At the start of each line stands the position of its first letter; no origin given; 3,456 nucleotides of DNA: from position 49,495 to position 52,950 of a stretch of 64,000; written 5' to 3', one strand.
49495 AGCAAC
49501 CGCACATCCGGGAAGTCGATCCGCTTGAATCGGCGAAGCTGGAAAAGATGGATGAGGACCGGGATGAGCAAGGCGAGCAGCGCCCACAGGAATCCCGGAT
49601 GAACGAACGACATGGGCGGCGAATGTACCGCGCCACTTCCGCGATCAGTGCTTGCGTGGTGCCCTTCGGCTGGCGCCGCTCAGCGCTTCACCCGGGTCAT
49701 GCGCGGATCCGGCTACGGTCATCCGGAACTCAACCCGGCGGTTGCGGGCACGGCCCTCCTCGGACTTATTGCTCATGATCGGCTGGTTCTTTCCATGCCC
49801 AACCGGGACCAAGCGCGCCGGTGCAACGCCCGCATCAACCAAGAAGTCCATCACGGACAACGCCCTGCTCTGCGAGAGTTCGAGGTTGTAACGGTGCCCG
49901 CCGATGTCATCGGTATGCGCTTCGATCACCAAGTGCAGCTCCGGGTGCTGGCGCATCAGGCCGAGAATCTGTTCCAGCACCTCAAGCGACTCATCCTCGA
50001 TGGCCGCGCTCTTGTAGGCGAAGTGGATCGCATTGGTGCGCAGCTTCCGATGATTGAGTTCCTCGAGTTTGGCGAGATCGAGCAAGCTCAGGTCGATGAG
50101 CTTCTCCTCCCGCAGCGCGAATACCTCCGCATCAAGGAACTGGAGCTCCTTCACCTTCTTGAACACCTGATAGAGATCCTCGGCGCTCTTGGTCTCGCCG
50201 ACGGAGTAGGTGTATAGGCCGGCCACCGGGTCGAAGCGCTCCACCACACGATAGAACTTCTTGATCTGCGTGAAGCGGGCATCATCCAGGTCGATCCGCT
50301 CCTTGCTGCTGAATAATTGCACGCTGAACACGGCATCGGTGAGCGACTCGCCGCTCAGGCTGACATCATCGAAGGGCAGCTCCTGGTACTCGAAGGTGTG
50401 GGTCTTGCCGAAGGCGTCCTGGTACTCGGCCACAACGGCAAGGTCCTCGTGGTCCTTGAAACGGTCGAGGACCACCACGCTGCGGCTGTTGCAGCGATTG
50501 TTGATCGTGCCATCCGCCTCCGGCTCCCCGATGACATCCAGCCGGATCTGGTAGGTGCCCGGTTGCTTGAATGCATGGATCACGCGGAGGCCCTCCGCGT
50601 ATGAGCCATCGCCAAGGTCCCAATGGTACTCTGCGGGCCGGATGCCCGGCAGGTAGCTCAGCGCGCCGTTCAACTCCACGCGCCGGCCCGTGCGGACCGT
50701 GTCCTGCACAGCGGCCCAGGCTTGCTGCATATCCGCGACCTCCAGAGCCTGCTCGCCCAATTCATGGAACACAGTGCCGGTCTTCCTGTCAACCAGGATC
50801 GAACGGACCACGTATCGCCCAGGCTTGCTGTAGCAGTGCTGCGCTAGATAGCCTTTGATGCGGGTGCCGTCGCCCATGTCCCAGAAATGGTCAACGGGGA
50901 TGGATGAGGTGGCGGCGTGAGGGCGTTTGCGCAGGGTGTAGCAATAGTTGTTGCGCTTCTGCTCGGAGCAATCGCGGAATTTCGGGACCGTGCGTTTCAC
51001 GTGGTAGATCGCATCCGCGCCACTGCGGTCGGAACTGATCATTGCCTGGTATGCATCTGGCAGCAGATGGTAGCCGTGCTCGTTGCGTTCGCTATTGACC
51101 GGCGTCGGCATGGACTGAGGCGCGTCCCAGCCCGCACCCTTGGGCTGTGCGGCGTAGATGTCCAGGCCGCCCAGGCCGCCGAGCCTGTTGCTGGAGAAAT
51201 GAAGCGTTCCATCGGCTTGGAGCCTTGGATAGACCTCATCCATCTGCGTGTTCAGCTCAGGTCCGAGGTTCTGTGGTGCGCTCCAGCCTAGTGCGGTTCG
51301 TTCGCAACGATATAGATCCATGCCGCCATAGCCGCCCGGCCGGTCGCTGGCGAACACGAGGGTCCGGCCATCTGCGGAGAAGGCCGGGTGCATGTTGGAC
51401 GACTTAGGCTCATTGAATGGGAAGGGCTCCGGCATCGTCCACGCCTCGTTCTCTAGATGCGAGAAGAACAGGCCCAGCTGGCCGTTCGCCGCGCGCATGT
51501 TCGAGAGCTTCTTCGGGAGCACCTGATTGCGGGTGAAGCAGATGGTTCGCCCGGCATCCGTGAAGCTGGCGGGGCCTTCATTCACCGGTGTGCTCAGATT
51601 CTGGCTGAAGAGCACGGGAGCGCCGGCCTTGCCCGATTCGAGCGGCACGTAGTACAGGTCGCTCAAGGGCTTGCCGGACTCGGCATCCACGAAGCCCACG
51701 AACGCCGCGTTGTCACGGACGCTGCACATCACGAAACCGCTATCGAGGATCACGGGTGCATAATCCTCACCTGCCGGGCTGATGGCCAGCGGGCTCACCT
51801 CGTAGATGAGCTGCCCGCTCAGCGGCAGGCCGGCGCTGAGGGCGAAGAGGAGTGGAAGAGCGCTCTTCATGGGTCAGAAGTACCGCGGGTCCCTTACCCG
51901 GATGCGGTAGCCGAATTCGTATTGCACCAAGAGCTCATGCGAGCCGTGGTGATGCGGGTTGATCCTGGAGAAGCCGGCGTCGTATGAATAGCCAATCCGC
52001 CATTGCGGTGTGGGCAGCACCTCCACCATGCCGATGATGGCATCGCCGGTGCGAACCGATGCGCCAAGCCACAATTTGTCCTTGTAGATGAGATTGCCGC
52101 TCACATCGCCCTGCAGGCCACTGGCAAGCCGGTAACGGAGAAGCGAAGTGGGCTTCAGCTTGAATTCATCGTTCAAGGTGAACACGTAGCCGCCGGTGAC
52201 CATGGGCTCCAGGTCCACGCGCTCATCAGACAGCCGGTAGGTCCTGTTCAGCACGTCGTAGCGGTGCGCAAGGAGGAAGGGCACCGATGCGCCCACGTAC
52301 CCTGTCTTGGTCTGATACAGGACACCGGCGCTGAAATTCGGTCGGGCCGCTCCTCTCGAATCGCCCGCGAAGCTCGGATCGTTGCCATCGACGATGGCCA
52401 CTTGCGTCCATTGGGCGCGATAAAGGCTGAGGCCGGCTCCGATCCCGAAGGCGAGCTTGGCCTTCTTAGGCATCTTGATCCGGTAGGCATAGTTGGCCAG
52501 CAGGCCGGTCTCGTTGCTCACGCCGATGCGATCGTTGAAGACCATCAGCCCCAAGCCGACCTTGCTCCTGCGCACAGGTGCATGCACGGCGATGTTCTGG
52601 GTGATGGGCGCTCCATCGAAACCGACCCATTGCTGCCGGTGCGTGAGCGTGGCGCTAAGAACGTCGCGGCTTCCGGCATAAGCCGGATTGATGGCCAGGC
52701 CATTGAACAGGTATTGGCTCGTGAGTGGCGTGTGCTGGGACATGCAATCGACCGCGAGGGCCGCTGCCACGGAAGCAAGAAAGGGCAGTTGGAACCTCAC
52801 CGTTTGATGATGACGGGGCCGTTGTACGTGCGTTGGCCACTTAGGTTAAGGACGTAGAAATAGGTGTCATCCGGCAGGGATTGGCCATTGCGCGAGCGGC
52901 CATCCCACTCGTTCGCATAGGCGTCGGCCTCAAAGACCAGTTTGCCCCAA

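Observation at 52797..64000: Giant CHU_C-tailed adhesin with about 53 copies of a four-Cys 39-aa repeat unlike SprB-type repeats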

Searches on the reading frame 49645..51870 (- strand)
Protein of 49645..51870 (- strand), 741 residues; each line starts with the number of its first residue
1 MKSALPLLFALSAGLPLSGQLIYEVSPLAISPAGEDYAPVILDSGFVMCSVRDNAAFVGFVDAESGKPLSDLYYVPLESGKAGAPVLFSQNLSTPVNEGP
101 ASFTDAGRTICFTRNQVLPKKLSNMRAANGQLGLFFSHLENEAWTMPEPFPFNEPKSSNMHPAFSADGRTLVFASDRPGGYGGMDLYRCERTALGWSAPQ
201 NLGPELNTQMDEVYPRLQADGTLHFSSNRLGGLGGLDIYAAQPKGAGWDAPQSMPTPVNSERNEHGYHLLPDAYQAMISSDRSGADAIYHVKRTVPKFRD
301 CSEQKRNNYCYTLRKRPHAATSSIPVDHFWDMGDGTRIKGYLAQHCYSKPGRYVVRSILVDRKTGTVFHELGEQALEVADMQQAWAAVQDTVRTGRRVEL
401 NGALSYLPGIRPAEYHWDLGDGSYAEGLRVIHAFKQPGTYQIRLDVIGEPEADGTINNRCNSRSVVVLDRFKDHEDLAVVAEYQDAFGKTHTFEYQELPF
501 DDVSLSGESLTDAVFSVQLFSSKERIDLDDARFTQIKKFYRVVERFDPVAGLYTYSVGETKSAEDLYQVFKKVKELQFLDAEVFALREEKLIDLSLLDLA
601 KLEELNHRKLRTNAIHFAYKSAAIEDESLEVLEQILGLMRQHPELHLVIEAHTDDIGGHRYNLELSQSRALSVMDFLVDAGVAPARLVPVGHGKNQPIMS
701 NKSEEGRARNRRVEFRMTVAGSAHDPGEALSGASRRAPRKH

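Call 17: search_protein_families(library=pfam, proteins=[window:49645-51870:-])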
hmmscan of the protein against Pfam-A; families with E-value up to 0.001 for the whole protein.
window:49645-51870:- (741 aa): 4 families
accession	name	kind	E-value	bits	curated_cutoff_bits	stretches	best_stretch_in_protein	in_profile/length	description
PF18911.6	PKD_4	-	3.2e-21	75.6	27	2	387-453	9-75/85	PKD domain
PF00691.25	OmpA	-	6.7e-20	71.7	27.2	1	617-711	2-98/98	OmpA family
PF00801.26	PKD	-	4.8e-14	52.6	23.5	1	389-447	8-66/80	PKD domain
PF07676.18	PD40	-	7.4e-14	51.7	20.9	1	158-188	10-38/38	WD40-like Beta Propeller Repeat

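Call 18: find_encoding_contigs(protein=window:49645-51870:-, flank=10000, max_places=6)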
Protein window:49645-51870:- (741 aa): no gene with exactly this product is on record in the collection.

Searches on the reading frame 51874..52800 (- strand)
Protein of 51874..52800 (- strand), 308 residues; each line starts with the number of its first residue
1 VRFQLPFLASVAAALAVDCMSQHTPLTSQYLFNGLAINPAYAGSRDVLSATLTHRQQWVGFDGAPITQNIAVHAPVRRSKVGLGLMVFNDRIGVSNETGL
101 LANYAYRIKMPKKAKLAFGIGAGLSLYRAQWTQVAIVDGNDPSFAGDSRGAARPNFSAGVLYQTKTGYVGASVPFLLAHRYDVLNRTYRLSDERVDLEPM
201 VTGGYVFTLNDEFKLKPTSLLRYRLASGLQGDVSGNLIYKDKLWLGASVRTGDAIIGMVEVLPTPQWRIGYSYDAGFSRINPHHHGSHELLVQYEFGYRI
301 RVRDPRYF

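Call 17: search_protein_families(library=pfam, proteins=[window:51874-52800:-])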
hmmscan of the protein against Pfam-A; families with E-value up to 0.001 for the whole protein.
window:51874-52800:- (308 aa): 1 family
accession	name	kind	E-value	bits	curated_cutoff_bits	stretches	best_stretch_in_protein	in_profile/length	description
PF11751.14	PorP_SprF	-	5.6e-71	239.7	22.3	1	21-294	3-273/273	Type IX secretion system membrane protein PorP/SprF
